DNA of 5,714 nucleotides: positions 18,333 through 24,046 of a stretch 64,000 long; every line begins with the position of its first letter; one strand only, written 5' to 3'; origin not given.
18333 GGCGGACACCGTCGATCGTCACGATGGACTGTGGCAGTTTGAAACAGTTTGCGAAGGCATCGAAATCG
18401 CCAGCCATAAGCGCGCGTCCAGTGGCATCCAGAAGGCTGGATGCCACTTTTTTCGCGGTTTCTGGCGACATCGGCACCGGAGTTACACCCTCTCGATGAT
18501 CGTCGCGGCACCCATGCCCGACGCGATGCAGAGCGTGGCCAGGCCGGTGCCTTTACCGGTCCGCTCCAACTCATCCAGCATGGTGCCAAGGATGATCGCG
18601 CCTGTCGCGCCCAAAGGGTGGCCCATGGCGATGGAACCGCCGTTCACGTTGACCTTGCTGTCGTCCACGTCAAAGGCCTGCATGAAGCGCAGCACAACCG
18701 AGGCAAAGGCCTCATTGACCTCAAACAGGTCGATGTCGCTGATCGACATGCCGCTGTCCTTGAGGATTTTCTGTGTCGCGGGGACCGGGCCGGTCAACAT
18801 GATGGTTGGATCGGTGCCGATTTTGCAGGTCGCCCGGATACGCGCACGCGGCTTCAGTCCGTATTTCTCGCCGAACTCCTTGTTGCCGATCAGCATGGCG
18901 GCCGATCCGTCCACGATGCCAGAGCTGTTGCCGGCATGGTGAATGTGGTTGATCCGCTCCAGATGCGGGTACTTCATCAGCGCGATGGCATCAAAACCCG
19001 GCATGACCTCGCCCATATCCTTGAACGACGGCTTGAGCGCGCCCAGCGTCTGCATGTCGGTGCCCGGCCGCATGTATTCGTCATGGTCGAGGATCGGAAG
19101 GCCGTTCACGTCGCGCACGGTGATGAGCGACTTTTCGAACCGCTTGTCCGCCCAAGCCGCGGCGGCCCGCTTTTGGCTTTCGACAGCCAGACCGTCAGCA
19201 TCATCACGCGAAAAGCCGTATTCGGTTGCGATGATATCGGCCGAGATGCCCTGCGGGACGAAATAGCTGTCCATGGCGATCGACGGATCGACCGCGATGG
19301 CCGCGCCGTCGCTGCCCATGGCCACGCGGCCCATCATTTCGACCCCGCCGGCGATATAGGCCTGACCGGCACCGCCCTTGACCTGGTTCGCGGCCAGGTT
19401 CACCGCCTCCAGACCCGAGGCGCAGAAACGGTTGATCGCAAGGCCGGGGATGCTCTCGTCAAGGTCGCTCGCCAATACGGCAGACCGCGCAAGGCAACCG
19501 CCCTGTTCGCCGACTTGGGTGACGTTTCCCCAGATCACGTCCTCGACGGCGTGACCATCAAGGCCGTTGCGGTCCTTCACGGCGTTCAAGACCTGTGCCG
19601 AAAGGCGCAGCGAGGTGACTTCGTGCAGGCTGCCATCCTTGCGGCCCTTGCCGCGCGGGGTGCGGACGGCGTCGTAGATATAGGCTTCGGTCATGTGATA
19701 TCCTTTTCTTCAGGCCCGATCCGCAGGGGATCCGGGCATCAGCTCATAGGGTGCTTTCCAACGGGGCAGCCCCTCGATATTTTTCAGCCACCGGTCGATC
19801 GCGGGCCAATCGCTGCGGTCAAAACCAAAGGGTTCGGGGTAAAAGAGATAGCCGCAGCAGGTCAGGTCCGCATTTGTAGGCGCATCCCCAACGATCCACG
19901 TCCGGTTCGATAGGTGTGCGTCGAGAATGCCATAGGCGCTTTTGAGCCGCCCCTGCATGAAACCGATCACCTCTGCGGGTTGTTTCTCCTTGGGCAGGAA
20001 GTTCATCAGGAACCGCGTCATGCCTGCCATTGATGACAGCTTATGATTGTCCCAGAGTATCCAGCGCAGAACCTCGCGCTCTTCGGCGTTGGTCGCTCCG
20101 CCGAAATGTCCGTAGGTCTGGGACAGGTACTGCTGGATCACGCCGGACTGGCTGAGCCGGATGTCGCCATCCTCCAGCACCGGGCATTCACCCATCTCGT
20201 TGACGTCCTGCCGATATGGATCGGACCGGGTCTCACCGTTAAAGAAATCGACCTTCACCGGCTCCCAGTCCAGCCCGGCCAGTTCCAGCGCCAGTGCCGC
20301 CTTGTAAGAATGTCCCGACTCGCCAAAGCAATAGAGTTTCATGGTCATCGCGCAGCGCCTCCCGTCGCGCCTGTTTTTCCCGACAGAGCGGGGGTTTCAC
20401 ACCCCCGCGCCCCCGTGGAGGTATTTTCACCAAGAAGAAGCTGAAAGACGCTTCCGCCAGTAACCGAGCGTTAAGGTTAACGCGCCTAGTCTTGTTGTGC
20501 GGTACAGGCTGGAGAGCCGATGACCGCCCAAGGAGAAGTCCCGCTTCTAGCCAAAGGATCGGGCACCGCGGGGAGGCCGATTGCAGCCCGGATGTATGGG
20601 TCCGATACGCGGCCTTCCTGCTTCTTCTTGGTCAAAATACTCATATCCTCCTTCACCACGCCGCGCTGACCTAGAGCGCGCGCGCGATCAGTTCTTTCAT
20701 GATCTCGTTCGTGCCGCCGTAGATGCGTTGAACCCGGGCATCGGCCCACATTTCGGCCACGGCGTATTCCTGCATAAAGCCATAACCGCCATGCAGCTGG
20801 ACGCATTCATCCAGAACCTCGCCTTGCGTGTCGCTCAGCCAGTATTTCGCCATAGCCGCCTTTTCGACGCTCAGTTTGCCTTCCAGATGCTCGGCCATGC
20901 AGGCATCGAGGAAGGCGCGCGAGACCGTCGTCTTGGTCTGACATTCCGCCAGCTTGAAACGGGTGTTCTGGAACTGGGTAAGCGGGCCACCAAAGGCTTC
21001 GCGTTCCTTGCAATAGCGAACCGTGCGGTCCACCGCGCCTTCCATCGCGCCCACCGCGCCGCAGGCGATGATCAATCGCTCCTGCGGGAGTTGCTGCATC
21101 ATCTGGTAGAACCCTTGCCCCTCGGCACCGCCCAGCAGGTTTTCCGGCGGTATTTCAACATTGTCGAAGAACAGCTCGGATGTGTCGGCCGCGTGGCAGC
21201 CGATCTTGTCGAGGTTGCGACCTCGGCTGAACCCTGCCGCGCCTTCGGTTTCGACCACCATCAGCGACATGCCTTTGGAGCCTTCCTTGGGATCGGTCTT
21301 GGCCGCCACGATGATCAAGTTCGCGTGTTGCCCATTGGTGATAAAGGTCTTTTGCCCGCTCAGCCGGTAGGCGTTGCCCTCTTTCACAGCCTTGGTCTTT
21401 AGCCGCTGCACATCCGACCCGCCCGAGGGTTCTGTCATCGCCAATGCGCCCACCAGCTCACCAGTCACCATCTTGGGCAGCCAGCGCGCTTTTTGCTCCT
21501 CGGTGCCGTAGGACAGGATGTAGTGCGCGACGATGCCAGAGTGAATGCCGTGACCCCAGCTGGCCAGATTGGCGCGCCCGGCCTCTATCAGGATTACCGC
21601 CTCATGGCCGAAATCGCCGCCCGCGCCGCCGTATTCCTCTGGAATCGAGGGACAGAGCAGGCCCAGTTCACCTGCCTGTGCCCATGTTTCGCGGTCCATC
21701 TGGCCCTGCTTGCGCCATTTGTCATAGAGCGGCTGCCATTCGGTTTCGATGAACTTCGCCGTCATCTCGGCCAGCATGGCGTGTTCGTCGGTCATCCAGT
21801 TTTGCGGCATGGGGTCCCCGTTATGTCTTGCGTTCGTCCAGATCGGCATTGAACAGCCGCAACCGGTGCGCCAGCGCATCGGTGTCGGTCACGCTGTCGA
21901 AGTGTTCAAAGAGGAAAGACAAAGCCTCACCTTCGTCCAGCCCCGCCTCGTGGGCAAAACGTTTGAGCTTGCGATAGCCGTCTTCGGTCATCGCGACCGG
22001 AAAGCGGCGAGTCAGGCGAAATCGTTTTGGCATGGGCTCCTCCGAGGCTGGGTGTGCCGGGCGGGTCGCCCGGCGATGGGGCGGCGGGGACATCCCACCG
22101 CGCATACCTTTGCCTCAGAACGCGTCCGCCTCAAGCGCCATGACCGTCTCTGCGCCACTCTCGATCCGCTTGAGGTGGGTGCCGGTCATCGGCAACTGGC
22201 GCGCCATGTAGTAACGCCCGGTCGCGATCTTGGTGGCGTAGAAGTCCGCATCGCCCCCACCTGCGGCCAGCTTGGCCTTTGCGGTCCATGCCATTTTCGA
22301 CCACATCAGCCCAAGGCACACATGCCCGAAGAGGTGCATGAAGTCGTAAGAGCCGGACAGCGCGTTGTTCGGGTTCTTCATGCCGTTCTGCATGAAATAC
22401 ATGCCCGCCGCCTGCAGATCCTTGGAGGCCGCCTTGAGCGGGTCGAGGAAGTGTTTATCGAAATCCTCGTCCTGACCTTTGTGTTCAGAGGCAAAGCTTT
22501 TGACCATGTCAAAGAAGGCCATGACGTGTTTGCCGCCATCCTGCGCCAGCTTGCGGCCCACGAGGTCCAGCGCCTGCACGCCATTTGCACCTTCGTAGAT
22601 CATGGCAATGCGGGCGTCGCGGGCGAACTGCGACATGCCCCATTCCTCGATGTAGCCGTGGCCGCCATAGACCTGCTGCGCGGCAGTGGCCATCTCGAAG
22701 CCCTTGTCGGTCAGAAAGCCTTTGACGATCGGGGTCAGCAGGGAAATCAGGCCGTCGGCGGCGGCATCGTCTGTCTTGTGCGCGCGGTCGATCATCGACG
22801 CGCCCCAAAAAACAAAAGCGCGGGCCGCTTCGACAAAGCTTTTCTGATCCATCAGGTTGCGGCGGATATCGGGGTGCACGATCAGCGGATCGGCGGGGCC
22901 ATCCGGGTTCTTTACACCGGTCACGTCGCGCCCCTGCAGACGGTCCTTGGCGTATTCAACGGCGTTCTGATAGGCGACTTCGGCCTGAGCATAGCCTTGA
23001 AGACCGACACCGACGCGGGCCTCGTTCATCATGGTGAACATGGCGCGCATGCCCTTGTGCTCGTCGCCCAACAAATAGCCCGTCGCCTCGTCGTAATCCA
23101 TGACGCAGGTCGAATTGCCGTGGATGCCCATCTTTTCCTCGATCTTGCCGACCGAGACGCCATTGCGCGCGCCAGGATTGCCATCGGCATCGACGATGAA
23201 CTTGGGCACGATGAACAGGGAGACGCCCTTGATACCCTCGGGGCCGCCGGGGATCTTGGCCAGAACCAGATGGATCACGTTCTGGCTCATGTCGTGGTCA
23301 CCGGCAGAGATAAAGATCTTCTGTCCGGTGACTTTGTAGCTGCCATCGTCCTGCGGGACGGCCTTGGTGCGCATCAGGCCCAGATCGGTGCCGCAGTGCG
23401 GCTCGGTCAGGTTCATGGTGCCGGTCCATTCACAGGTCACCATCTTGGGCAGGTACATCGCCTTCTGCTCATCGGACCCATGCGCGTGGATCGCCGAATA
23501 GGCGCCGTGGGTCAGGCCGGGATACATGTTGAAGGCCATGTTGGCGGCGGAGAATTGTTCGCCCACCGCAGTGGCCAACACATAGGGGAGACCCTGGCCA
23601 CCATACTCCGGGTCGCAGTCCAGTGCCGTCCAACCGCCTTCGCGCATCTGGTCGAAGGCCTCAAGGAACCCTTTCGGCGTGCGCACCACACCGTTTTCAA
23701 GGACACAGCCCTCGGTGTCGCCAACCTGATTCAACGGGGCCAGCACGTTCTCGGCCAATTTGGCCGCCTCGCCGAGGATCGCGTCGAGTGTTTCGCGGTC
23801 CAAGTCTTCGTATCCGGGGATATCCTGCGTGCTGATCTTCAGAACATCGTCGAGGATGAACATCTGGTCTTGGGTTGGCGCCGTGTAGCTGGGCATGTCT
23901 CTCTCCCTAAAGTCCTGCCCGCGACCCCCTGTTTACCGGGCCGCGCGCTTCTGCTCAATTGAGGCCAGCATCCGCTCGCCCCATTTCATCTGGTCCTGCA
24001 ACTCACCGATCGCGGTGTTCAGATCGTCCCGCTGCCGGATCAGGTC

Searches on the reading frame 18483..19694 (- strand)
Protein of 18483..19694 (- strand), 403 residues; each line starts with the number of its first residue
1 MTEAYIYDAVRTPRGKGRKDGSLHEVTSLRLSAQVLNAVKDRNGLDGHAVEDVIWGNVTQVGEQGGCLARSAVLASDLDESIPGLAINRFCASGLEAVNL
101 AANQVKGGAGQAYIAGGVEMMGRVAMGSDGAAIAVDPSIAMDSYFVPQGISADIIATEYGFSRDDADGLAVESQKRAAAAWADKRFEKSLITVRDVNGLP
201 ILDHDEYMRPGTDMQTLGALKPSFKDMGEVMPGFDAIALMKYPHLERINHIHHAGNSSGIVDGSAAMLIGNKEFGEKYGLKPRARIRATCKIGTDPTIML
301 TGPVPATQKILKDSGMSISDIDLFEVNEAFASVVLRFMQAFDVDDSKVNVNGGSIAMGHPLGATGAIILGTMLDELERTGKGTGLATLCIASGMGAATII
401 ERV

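Call 4: search_protein_families(library=pfam, proteins=[window:18483-19694:-], max_evalue=1)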
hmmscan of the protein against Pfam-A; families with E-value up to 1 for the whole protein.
window:18483-19694:- (403 aa): 4 families
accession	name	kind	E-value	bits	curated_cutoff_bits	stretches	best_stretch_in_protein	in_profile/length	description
PF00108.29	Thiolase_N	-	6.9e-50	170.3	26.4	2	5-233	2-242/260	Thiolase, N-terminal domain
PF02803.24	Thiolase_C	-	1.8e-45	154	27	1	280-402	1-123/123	Thiolase, C-terminal domain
PF00109.32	ketoacyl-synt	-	0.001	19.2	20.8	1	83-122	166-205/252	Beta-ketoacyl synthase, N-terminal domain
PF22691.2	Thiolase_C_1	-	0.0099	16.1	28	1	292-341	9-58/144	Thiolase C-terminal domain-like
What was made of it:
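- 18483..19694 (-): fadA: 3-ketoacyl-CoA thiolase (403 aa), upstream border of the slot. Thiolase_N 6.9e-50, Thiolase_C 1.8e-45 (call 4).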

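Call 5: search_protein_families(library=ncbifam, proteins=[window:18483-19694:-], max_evalue=1)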
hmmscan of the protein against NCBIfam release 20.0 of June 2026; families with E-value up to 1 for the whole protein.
window:18483-19694:- (403 aa): 46 families (the best 25 are shown)
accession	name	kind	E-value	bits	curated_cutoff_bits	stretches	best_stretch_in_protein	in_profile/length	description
NF006090.0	PRK08242.1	equivalog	1.5e-207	689.5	514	1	1-403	1-402/402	acetyl-CoA C-acetyltransferase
NF004682.0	PRK06025.1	subfamily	3.9e-130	434.7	568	1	1-403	1-417/417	acetyl-CoA C-acetyltransferase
TIGR01930.1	AcCoA-C-Actrans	subfamily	3e-120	401.7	240.55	1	6-401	1-385/385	acetyl-CoA C-acyltransferase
NF005889.0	PRK07850.1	equivalog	8.4e-97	324.7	515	1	1-403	1-387/387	steroid 3-ketoacyl-CoA thiolase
NF006510.0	PRK08947.1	equivalog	4.1e-92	309.1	519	2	243-403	224-387/387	acetyl-CoA C-acyltransferase FadA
NF005077.0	PRK06504.1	subfamily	4.8e-91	305.8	590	1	1-403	1-390/390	acetyl-CoA C-acetyltransferase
NF005865.0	PRK07801.1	equivalog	1.5e-89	300.9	591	1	1-403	1-382/382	acetyl-CoA C-acetyltransferase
NF006551.0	PRK09050.1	subfamily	1.4e-85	287.8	605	2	240-403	236-401/401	3-oxoadipyl-CoA thiolase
TIGR02445.1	fadA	equivalog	2.6e-83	280.1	591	1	5-403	3-385/385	acetyl-CoA C-acyltransferase FadA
TIGR02430.1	pcaF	equivalog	1.1e-82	278.3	597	2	246-403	241-400/400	3-oxoadipyl-CoA thiolase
NF006001.0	PRK08131.1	equivalog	1.2e-82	277.9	622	2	151-403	165-400/401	3-oxoadipyl-CoA thiolase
NF005805.0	PRK07661.1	equivalog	1.2e-81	274.6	633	1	1-402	1-390/391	acetyl-CoA C-acetyltransferase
NF006553.0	PRK09052.1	equivalog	1.5e-80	271.1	567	2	253-403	249-399/399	acetyl-CoA C-acyltransferase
NF006552.0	PRK09051.1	subfamily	1.9e-80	271.1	565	1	2-403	4-395/395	beta-ketothiolase BktB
NF005033.0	PRK06445.1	equivalog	1.7e-79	267.8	511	2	249-403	241-395/395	acetyl-CoA C-acetyltransferase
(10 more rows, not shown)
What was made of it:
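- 18483..19694 (-): NCBIfam PRK08242 689 bits against a cut-off of 514 (call 5).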

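Call 19: find_related_loci(query=window:18483-19694:-, collection=metagenome_contigs, flank=6000)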
Query window:18483-19694:- (403 aa) in metagenome_contigs; peptide patterns used: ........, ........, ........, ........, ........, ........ (x = any residue, [..] = any of these).
600 stretches matched a pattern (row limit reached: there are more); 564 encode a relative of the query (tblastn E <= 1e-3); the best 80 are kept; 80 distinct loci.
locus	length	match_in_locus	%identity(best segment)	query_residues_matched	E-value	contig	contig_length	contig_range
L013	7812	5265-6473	90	1-403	0e+0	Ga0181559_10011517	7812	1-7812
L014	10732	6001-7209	90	1-403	0e+0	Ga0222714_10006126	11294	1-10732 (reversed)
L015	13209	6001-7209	89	1-403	0e+0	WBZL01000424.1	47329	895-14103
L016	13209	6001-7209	88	1-403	0e+0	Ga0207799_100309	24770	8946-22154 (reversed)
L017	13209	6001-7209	89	1-403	0e+0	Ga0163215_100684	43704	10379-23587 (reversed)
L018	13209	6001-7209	89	1-403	0e+0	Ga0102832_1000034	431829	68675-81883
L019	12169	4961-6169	88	1-403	0e+0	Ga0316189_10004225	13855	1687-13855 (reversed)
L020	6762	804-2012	88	1-403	0e+0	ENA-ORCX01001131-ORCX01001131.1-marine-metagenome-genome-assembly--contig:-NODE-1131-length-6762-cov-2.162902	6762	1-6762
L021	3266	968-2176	89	1-403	0e+0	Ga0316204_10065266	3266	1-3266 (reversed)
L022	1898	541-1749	89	1-403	0e+0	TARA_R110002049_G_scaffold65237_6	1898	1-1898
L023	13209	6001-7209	89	1-403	0e+0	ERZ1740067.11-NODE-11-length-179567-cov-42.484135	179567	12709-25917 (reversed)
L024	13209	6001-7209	87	1-403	0e+0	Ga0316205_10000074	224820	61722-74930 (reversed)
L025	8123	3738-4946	87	1-403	0e+0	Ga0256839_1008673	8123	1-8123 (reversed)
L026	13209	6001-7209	88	1-403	0e+0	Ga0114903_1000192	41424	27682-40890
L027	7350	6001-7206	88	1-402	0e+0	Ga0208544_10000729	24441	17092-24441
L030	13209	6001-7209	88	1-403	0e+0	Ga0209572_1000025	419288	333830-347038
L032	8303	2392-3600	88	1-403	0e+0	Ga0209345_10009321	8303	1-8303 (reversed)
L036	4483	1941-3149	87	1-403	0e+0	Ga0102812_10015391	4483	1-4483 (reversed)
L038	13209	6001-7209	88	1-403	0e+0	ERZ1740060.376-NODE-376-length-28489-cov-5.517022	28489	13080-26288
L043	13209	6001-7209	87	1-403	0e+0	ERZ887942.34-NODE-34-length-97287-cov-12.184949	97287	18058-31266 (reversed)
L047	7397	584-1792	87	1-403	0e+0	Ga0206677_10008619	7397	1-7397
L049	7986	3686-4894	87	1-403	0e+0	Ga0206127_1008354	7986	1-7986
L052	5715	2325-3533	87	1-403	0e+0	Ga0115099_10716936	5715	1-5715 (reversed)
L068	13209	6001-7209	86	1-403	0e+0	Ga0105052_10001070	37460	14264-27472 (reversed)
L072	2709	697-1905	86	1-403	0e+0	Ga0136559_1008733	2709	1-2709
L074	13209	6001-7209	85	1-403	0e+0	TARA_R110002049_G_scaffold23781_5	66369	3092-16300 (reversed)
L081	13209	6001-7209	85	1-403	0e+0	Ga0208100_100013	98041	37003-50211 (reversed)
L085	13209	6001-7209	85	1-403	0e+0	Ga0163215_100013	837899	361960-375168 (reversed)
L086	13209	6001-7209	85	1-403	0e+0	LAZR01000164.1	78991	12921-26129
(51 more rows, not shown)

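Call 68: search_protein_families(library=pfam, proteins=[L017:7209-7541:+, L085:7212-7511:+, L072:1913-2443:+, L043:7492-7878:+, L030:7325-7717:+, L068:7209-7877:+, L081:7266-7796:+, L026:7692-8045:+, L047:1801-1956:+], max_evalue=0.05)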
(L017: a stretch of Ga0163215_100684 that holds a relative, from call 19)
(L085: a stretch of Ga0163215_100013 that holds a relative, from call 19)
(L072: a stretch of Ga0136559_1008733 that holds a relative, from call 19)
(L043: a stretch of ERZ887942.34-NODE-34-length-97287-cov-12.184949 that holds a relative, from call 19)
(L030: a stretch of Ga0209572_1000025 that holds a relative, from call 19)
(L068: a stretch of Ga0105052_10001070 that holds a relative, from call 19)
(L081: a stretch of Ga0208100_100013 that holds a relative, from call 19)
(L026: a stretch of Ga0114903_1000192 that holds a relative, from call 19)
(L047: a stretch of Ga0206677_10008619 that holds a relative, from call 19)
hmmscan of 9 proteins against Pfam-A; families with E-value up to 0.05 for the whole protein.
L017:7209-7541:+ (110 aa): 0 families

L085:7212-7511:+ (99 aa): 0 families

L072:1913-2443:+ (176 aa): 0 families

L043:7492-7878:+ (128 aa): 0 families

L030:7325-7717:+ (130 aa): 0 families

L068:7209-7877:+ (222 aa): 0 families

L081:7266-7796:+ (176 aa): 0 families

L026:7692-8045:+ (117 aa): 0 families

L047:1801-1956:+ (51 aa): 0 families
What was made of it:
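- Tried and rejected: No hits (call 68).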

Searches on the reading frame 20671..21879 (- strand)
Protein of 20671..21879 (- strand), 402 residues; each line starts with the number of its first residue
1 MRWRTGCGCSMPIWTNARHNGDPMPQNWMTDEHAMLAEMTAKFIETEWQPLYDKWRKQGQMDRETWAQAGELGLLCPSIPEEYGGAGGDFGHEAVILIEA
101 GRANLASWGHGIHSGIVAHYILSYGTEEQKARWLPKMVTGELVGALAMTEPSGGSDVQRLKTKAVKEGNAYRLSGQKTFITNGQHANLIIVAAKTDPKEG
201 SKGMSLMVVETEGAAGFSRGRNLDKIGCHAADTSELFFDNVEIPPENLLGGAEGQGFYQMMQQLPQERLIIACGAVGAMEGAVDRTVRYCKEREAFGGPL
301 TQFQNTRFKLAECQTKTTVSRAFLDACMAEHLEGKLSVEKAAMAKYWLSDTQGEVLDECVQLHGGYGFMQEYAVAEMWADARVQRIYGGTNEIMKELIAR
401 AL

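Call 67: search_protein_families(library=pfam, proteins=[window:20671-21879:-], max_evalue=0.001)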
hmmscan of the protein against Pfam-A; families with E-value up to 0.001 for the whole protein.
window:20671-21879:- (402 aa): 5 families
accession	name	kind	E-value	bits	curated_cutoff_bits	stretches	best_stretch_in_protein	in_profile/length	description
PF00441.29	Acyl-CoA_dh_1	-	3.7e-45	154.2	22.4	1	254-402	1-149/150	Acyl-CoA dehydrogenase, C-terminal domain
PF02771.21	Acyl-CoA_dh_N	-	3.7e-35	121.1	22.9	1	30-141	1-113/113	Acyl-CoA dehydrogenase, N-terminal domain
PF02770.24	Acyl-CoA_dh_M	-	1.3e-24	86.7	33.3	1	145-241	1-97/97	Acyl-CoA dehydrogenase, middle domain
PF08028.16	Acyl-CoA_dh_2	-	4e-11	43.8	22.7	1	269-391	1-133/134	Acyl-CoA dehydrogenase, C-terminal domain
PF22924.1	ACOX_C_alpha1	-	1.7e-06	28.4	27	1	341-402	107-168/169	Acyl-CoA oxidase, C-alpha1 domain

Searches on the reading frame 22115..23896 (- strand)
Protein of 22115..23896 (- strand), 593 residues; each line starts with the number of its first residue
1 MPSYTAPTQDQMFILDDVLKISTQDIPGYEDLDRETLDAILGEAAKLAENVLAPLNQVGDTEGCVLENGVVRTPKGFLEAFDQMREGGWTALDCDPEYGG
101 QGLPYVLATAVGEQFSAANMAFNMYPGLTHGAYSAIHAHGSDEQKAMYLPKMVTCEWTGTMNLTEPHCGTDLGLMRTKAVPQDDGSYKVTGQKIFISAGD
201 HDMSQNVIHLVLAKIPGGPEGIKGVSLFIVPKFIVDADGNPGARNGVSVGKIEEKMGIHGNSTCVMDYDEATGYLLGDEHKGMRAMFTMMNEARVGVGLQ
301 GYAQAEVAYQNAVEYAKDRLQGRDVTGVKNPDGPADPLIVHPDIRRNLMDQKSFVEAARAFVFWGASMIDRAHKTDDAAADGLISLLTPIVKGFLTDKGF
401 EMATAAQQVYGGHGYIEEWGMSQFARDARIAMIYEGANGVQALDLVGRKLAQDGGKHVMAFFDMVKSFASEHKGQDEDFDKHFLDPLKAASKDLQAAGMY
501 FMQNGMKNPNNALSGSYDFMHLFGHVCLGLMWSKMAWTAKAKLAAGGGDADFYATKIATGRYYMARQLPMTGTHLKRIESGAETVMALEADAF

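Call 67: search_protein_families(library=pfam, proteins=[window:22115-23896:-], max_evalue=0.001)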
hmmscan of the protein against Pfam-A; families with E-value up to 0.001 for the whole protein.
window:22115-23896:- (593 aa): 6 families
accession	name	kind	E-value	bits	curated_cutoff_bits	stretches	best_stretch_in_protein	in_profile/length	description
PF12806.12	Acyl-CoA_dh_C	-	2.1e-35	122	30.3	1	461-588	1-123/124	Acetyl-CoA dehydrogenase C-terminal like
PF00441.29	Acyl-CoA_dh_1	-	1.9e-20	73.9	22.4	1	281-445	2-145/150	Acyl-CoA dehydrogenase, C-terminal domain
PF02771.21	Acyl-CoA_dh_N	-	3e-15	57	22.9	1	39-155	6-112/113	Acyl-CoA dehydrogenase, N-terminal domain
PF02770.24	Acyl-CoA_dh_M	-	4.3e-14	52.9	33.3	1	161-269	2-95/97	Acyl-CoA dehydrogenase, middle domain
PF22924.1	ACOX_C_alpha1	-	6.4e-08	33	27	1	289-441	3-160/169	Acyl-CoA oxidase, C-alpha1 domain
PF08028.16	Acyl-CoA_dh_2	-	0.00037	21.2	22.7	1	305-438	11-133/134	Acyl-CoA dehydrogenase, C-terminal domain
